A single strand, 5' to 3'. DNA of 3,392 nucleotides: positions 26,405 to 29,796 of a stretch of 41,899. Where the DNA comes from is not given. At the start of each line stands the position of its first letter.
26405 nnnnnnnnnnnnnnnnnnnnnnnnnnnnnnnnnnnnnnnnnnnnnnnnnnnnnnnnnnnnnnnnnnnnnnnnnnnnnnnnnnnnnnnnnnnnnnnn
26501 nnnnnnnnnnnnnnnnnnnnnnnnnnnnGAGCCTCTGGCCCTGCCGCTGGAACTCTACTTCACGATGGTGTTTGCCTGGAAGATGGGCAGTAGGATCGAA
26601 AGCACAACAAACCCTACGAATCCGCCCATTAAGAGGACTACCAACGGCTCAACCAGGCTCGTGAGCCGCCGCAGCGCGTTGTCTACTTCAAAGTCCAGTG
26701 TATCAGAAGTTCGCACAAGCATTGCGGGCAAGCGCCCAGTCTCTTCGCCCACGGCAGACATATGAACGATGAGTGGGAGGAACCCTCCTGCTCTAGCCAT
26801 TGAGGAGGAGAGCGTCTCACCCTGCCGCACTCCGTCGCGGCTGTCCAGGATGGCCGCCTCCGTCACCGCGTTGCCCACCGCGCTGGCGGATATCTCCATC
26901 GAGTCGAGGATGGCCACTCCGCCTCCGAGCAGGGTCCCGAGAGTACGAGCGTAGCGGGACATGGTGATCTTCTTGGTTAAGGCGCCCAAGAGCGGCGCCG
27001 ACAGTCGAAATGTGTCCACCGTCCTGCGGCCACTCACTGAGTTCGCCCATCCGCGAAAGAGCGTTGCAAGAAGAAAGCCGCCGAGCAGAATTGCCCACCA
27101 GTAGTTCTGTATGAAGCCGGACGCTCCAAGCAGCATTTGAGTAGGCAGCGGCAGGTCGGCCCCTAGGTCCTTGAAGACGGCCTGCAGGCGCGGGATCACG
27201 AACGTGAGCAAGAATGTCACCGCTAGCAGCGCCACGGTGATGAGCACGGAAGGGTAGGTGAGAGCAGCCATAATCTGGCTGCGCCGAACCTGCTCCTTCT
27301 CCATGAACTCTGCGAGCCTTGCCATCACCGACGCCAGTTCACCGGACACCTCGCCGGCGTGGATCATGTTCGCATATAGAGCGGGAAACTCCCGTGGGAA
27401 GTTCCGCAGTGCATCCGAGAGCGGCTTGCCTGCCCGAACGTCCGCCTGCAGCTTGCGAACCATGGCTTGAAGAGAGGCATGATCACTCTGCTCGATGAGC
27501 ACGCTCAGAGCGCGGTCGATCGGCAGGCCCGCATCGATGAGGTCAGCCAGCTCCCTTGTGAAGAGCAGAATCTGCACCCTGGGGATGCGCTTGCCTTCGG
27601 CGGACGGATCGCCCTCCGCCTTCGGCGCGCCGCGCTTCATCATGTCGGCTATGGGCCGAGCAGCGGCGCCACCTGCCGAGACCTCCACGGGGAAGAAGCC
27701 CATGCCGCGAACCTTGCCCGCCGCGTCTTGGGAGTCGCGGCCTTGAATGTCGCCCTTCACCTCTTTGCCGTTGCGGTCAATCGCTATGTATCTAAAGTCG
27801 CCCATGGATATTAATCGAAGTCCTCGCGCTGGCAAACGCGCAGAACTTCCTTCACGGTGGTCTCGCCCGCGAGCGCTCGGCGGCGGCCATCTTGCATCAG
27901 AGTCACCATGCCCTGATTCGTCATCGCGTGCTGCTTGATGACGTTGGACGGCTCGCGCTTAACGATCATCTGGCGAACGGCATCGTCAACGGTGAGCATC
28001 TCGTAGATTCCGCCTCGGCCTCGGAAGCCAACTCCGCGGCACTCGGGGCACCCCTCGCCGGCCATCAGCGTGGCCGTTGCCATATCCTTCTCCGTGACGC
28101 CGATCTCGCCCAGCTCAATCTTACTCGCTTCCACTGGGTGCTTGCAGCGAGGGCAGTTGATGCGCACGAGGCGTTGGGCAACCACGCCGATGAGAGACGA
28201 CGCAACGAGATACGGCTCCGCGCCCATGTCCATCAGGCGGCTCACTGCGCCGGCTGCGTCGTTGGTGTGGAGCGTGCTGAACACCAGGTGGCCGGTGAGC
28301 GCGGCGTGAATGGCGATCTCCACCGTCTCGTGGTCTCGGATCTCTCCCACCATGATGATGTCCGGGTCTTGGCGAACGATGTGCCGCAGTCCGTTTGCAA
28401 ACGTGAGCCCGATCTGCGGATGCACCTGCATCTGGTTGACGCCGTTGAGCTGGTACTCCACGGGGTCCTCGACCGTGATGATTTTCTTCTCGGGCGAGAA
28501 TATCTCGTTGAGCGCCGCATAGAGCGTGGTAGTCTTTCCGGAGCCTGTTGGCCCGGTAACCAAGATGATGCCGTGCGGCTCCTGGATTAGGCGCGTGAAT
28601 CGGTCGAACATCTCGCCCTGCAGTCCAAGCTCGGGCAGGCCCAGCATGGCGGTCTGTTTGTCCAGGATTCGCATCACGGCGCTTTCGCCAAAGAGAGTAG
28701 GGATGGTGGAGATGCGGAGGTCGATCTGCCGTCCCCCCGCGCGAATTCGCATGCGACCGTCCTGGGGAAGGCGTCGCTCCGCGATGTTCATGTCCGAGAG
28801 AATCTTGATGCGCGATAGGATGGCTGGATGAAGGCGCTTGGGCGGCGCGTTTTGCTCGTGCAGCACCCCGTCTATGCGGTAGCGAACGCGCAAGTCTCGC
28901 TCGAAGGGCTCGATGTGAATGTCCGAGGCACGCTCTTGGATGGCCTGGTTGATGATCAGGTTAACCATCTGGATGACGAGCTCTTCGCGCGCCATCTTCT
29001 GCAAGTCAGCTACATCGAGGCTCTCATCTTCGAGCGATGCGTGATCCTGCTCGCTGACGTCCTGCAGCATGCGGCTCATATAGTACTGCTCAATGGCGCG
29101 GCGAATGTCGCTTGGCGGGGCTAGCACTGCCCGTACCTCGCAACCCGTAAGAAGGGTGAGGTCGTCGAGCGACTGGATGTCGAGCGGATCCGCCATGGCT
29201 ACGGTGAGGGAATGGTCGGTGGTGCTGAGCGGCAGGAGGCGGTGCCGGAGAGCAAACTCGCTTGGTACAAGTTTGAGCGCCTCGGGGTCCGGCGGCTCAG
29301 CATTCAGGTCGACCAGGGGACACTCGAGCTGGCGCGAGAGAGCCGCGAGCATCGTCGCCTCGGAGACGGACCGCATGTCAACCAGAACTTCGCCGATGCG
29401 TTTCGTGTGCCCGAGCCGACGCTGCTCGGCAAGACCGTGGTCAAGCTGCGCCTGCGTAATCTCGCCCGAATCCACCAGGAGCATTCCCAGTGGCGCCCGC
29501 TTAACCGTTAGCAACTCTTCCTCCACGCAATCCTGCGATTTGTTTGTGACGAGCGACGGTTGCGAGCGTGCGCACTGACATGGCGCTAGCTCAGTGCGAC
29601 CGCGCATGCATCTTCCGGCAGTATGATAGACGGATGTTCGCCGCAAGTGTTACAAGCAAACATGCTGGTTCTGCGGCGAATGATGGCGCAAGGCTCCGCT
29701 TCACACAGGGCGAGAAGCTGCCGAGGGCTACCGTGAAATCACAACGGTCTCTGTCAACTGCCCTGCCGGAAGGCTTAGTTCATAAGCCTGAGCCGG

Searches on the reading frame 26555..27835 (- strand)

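Call 16: search_protein_families(library=pfam, proteins=[window:26555-27835:-], max_evalue=0.01)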
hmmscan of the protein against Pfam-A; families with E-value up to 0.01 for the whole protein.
window:26555-27835:- (426 aa): 1 family
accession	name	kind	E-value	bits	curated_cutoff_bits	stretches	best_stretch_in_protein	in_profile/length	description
PF00482.28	T2SSF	-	1.3e-57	193.5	25.2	2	92-215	1-125/125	Type II secretion system (T2SS), protein F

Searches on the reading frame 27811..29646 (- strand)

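Call 16: search_protein_families(library=pfam, proteins=[window:27811-29646:-], max_evalue=0.01)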
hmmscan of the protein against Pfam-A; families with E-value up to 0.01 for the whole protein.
window:27811-29646:- (611 aa): 10 families
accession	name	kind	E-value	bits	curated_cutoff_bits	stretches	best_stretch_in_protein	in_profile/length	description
PF00437.27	T2SSE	-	1.3e-136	455.5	24.9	1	221-603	5-370/370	Type II/IV secretion system protein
PF05157.20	MshEN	-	2.7e-27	95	23.1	1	108-192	2-87/90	MshEN domain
PF25199.1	nSTAND_NTPase5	-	3e-05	24.3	34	1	338-401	20-85/145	Novel STAND NTPase 5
PF13555.12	AAA_29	-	0.0001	22.4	27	1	347-388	12-51/61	P-loop containing region of AAA domain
PF13191.12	AAA_16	-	0.0008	20.4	32.6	1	356-468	23-120/167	AAA ATPase domain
PF20720.3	nSTAND3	-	0.0012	19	27.2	1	356-397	15-56/155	Novel STAND NTPase 3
PF13401.12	AAA_22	-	0.0018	19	27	1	357-382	4-29/130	AAA domain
PF04851.21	ResIII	-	0.0026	18.1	22.5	1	343-392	8-59/164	Type III restriction enzyme, res subunit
PF13476.12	AAA_23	-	0.0074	17.4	27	0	358-377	19-38/201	AAA domain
PF13604.12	AAA_30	-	0.0078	16.4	27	0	351-380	11-40/191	AAA domain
